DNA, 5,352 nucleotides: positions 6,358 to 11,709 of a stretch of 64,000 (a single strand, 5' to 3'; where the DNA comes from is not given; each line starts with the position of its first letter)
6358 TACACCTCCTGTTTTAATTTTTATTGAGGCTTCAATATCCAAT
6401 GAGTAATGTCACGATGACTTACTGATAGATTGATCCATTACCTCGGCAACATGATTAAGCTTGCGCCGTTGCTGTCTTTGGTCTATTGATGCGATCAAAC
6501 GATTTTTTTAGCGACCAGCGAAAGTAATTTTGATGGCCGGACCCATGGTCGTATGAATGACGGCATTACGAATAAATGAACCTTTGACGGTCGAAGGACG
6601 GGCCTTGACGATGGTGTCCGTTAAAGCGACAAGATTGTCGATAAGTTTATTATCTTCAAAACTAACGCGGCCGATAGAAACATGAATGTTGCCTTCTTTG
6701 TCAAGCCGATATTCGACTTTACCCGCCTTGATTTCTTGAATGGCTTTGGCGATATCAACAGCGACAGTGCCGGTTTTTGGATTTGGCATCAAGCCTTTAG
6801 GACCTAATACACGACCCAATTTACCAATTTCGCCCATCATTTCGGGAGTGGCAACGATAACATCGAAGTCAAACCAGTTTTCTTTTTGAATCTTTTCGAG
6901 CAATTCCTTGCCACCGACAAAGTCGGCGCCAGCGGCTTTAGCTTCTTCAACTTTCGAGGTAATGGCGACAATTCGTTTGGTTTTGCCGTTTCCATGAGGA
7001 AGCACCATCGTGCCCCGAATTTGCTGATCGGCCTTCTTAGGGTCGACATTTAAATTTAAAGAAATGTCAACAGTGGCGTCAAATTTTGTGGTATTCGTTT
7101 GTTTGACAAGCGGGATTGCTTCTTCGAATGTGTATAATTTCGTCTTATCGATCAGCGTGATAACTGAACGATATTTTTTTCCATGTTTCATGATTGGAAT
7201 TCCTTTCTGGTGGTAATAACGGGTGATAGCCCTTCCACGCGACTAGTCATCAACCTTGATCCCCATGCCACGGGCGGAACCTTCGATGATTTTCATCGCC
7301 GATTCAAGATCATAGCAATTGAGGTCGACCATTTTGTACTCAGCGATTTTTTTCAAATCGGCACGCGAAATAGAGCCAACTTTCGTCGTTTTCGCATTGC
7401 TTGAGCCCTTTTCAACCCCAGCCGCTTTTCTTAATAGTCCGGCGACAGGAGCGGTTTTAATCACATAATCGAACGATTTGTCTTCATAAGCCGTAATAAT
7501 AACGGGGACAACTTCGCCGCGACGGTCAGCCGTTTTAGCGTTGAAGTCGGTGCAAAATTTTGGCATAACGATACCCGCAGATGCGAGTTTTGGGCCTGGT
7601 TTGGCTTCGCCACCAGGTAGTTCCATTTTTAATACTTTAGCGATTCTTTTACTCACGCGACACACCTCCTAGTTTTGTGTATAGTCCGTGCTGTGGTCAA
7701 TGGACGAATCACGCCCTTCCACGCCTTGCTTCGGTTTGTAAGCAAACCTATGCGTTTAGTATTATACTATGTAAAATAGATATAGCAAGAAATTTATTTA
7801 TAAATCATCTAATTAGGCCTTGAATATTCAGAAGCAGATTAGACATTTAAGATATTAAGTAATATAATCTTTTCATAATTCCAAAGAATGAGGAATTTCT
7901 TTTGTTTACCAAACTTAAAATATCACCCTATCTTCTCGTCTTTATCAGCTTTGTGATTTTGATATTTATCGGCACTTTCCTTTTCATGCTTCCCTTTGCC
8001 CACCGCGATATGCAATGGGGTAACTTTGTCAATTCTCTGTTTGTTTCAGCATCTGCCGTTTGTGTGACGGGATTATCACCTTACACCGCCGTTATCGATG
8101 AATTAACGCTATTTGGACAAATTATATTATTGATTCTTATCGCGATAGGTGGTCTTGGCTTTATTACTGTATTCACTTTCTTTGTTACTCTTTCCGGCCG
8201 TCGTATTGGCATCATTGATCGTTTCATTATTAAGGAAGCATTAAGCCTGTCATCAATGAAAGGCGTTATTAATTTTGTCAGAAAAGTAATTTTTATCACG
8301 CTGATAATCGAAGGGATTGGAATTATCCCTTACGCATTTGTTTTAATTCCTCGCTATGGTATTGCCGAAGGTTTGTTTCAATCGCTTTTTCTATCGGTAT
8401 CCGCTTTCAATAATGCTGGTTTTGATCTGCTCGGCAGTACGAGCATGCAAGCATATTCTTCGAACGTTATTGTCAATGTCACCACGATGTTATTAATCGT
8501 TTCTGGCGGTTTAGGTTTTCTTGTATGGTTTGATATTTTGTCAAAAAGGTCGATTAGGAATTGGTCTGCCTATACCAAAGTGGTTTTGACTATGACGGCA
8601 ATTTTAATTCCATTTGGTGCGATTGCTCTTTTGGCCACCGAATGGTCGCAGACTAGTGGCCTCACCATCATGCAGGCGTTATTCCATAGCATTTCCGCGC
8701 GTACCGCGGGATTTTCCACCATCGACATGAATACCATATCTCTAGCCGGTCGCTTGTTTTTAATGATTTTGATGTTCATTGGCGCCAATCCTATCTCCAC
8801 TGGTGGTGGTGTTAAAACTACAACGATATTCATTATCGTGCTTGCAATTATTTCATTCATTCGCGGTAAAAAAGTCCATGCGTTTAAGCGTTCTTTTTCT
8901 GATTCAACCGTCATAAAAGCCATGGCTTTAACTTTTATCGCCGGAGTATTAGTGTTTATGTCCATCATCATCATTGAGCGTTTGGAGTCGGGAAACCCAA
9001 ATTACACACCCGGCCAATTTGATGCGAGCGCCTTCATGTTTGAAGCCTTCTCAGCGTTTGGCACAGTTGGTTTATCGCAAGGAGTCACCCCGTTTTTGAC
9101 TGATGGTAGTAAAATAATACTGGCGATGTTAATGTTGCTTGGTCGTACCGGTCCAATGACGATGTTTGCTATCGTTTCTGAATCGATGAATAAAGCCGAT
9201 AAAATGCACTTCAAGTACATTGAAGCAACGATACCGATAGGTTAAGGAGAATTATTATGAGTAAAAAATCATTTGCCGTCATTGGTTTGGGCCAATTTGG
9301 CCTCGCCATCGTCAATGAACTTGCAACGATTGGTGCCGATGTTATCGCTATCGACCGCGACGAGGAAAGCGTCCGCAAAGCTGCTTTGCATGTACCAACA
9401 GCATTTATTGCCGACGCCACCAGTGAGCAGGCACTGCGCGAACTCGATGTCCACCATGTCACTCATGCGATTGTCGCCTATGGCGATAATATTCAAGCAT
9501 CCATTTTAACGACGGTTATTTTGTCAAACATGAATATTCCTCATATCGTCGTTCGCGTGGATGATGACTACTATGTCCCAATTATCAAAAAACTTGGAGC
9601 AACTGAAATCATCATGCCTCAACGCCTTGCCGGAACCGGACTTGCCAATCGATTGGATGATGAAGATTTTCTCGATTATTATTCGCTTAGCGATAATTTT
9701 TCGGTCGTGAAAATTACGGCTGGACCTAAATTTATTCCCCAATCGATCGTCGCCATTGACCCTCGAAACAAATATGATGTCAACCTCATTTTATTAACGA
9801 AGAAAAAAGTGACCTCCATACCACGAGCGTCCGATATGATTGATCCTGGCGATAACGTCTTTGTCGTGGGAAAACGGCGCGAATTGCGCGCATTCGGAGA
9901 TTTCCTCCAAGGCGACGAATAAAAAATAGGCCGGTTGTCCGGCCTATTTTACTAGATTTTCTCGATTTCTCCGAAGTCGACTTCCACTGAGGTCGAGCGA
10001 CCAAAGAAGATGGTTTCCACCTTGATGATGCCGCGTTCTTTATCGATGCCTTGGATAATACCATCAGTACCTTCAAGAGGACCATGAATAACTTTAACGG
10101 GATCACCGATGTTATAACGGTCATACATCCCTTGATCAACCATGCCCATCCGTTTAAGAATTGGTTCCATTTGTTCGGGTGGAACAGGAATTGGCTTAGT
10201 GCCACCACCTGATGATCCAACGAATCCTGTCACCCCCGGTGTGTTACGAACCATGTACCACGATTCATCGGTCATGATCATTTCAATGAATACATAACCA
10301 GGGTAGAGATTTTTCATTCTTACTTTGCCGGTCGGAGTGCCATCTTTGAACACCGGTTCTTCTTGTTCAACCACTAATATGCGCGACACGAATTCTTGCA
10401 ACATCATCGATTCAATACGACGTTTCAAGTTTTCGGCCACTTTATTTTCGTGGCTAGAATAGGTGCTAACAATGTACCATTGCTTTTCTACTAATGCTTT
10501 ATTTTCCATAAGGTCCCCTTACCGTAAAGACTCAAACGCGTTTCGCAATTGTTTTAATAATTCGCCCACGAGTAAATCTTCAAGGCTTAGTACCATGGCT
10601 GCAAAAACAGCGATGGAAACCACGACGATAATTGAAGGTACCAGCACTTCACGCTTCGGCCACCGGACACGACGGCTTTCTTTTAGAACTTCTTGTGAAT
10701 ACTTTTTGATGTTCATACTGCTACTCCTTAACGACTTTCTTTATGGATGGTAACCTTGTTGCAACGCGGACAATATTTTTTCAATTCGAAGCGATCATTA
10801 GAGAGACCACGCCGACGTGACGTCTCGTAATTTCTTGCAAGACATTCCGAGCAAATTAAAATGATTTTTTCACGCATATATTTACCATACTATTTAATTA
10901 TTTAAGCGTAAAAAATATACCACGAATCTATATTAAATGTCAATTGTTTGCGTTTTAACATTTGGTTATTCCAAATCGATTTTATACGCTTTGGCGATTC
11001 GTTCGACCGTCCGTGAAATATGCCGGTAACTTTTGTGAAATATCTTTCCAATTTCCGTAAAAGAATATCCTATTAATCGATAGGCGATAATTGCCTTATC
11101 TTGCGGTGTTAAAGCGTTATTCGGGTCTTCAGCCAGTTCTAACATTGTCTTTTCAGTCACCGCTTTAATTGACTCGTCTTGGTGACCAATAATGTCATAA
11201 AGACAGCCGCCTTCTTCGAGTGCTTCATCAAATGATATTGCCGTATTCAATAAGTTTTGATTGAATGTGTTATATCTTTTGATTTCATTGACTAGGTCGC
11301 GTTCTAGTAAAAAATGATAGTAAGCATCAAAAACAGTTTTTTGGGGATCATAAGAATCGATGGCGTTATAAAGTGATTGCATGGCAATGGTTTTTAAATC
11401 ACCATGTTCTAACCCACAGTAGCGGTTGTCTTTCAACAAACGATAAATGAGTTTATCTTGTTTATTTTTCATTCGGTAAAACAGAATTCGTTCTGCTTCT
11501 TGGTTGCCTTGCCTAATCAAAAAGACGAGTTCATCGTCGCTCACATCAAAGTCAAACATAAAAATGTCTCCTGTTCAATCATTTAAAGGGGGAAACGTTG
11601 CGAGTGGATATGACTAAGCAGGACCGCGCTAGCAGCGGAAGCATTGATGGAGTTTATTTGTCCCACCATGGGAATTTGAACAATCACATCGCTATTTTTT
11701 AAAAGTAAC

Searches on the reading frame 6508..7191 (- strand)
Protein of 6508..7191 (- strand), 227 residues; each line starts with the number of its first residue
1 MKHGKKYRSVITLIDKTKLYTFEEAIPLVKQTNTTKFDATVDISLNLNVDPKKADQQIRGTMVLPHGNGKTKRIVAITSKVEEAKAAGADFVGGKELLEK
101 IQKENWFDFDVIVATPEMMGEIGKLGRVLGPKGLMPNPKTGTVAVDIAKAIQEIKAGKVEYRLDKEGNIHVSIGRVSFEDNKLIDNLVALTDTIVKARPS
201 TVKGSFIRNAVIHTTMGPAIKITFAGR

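Call 23: search_protein_families(library=pfam, proteins=[window:6508-7191:-], max_evalue=0.001)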
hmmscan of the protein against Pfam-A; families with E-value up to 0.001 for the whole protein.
window:6508-7191:- (227 aa): 1 family
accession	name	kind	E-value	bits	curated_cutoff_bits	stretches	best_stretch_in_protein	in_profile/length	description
PF00687.26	Ribosomal_L1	-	1.3e-64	217.9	32.2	1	29-218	1-198/198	Ribosomal protein L1p/L10e family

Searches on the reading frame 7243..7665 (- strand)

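Call 23: search_protein_families(library=pfam, proteins=[window:7243-7665:-], max_evalue=0.001)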
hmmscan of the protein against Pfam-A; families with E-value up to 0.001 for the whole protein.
window:7243-7665:- (140 aa): 2 families
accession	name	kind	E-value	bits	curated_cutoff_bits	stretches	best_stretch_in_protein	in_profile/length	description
PF00298.24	Ribosomal_L11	-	3.8e-24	85.3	21.4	1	70-138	1-69/69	Ribosomal protein L11, RNA binding domain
PF03946.19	Ribosomal_L11_N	-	2.8e-18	65.8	32.9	1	13-65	2-58/58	Ribosomal protein L11, N-terminal domain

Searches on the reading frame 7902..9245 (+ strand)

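Call 23: search_protein_families(library=pfam, proteins=[window:7902-9245:+], max_evalue=0.001)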
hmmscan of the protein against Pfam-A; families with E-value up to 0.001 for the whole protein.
window:7902-9245:+ (447 aa): 1 family
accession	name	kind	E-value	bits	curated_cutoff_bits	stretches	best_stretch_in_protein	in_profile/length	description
PF02386.22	TrkH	-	3.4e-47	161.5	27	1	16-422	42-487/502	Cation transport protein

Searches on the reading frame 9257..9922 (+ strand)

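Call 23: search_protein_families(library=pfam, proteins=[window:9257-9922:+], max_evalue=0.001)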
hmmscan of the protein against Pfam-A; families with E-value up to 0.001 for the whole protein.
window:9257-9922:+ (221 aa): 6 families
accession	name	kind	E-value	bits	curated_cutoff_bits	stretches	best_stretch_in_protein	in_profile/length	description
PF02254.24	TrkA_N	-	5.2e-25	88.5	23.8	1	6-121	1-116/116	TrkA-N domain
PF02080.26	TrkA_C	-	2.6e-09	37.3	27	1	151-217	4-70/71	TrkA-C domain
PF03446.21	NAD_binding_2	-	2.6e-05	24.7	21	1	6-98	2-89/161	NAD binding domain of 6-phosphogluconate dehydrogenase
PF03807.23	F420_oxidored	-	2.8e-05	25.1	21.6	1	6-65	2-62/94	NADP oxidoreductase coenzyme F420-dependent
PF02737.24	3HCDH_N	-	0.00022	21.7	22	1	7-74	3-69/180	3-hydroxyacyl-CoA dehydrogenase, NAD binding domain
PF03721.20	UDPG_MGDP_dh_N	-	0.00023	21.2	27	1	6-41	3-38/187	UDP-glucose/GDP-mannose dehydrogenase family, NAD binding domain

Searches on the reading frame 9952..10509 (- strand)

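Call 23: search_protein_families(library=pfam, proteins=[window:9952-10509:-], max_evalue=0.001)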
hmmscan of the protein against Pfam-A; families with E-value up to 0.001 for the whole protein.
window:9952-10509:- (185 aa): 2 families
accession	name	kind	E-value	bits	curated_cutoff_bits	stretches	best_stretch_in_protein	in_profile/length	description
PF02357.24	NusG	-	3.4e-27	95.2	22.2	1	9-117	1-92/93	Transcription termination factor nusG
PF23287.1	KOW7_SPT5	-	0.00044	20.5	27.1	0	135-165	6-36/52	Transcription elongation factor SPT5, seventh KOW domain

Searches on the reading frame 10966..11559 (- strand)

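Call 23: search_protein_families(library=pfam, proteins=[window:10966-11559:-], max_evalue=0.001)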
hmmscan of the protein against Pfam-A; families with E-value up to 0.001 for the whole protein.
window:10966-11559:- (197 aa): 0 families

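Call 28: search_protein_families(library=pfam, proteins=[window:10966-11559:-], max_evalue=0.01)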
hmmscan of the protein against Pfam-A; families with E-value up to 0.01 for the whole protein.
window:10966-11559:- (197 aa): 2 families
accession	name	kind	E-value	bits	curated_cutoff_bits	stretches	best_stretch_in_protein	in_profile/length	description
PF04542.20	Sigma70_r2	-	0.0013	19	24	1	37-95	8-67/71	Sigma-70 region 2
PF13384.12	HTH_23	-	0.0028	17.9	24.6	1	153-187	5-40/50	Homeodomain-like domain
